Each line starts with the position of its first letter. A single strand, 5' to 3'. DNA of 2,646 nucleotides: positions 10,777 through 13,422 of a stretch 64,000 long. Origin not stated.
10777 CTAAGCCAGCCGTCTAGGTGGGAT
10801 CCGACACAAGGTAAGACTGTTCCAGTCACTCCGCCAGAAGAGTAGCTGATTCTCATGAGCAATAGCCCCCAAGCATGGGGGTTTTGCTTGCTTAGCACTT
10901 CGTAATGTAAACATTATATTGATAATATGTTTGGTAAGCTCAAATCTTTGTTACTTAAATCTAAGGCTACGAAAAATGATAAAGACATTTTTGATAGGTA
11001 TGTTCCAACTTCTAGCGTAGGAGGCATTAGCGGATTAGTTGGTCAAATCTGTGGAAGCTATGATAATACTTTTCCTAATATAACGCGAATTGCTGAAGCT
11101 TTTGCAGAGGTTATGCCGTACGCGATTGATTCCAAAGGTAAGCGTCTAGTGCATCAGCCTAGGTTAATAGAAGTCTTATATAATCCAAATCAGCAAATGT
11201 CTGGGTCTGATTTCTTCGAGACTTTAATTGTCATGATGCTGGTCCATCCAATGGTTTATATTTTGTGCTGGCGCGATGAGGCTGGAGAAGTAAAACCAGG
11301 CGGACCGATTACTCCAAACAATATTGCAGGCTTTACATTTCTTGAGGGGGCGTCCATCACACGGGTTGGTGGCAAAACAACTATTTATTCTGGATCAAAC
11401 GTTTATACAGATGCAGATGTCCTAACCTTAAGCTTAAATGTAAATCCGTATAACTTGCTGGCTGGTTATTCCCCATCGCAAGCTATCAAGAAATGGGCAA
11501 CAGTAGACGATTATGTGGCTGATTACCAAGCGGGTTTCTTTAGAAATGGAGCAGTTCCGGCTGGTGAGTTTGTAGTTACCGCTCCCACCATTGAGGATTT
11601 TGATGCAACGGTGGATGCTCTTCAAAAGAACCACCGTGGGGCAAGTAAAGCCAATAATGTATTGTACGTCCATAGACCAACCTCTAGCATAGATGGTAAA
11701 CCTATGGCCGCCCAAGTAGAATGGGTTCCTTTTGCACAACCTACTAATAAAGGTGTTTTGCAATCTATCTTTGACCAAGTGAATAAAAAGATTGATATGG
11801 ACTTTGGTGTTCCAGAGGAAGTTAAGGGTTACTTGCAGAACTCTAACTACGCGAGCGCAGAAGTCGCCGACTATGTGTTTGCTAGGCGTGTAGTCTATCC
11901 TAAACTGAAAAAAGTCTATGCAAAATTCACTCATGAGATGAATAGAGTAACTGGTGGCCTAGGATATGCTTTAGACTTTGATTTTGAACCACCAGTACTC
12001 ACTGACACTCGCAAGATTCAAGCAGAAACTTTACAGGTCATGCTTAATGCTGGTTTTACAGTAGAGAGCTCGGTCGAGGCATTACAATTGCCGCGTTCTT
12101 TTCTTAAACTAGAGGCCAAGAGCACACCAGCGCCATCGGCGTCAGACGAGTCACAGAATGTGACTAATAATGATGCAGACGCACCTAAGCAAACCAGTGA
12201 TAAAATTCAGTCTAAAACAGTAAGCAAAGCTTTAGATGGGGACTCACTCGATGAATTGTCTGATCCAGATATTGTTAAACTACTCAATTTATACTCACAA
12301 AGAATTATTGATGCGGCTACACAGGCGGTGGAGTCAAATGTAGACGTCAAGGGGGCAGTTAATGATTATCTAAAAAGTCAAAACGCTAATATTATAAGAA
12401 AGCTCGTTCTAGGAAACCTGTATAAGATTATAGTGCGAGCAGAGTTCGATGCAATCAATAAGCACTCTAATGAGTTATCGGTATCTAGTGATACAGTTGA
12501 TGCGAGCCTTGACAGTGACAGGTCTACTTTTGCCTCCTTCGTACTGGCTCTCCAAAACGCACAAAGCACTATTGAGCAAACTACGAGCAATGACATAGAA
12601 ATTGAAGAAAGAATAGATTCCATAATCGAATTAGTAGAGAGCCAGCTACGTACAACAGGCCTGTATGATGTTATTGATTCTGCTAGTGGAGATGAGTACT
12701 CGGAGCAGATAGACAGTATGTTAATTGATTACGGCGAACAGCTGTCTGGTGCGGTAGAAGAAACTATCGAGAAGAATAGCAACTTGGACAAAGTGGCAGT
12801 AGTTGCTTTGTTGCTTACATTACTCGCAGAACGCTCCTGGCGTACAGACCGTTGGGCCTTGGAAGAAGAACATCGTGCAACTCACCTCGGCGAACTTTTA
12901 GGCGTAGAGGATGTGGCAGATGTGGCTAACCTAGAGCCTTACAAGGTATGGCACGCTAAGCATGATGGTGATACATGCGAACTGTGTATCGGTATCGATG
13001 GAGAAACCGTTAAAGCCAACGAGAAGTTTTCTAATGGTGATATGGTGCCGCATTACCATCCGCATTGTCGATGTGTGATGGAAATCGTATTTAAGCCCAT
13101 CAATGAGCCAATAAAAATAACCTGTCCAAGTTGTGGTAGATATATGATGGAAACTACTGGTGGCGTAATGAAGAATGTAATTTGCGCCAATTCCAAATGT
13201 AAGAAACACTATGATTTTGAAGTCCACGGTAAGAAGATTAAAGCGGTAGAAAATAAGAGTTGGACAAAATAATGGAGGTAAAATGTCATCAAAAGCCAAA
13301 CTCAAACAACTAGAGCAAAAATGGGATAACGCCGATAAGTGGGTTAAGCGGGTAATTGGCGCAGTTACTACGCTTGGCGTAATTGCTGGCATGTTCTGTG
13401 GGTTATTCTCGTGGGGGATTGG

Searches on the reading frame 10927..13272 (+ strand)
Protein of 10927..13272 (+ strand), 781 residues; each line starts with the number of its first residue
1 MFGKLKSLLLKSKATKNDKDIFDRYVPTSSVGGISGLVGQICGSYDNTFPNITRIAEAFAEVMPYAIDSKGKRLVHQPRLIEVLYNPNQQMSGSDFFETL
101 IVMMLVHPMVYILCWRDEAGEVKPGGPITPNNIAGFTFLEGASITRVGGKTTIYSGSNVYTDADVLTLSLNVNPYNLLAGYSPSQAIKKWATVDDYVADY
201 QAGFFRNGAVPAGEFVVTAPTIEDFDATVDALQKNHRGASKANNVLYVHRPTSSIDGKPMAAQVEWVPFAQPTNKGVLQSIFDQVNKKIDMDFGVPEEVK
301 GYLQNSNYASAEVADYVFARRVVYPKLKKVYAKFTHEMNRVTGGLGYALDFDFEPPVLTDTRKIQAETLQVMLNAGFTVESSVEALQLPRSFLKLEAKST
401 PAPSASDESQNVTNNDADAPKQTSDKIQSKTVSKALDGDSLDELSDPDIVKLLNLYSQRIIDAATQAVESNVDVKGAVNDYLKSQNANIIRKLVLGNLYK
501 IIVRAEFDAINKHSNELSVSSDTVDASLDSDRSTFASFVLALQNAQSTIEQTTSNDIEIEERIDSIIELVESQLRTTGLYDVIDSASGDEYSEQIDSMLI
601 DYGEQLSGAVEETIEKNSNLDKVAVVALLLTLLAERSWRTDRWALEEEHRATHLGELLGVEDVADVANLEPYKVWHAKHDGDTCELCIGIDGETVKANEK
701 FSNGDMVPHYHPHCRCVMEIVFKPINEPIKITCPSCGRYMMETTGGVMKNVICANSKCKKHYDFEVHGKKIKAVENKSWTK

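Call 10: search_protein_families(library=pfam, proteins=[window:10927-13272:+], max_evalue=0.01)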
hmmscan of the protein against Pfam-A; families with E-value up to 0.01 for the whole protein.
window:10927-13272:+ (781 aa): 2 families
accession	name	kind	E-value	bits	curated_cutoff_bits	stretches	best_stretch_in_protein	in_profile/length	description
PF04860.17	Phage_portal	-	1.9e-23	83.6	39.1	1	52-377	7-310/321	Phage portal protein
PF04233.19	Phage_Mu_F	-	3.6e-07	31.3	29.6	1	642-718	38-111/112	Phage Mu protein F like protein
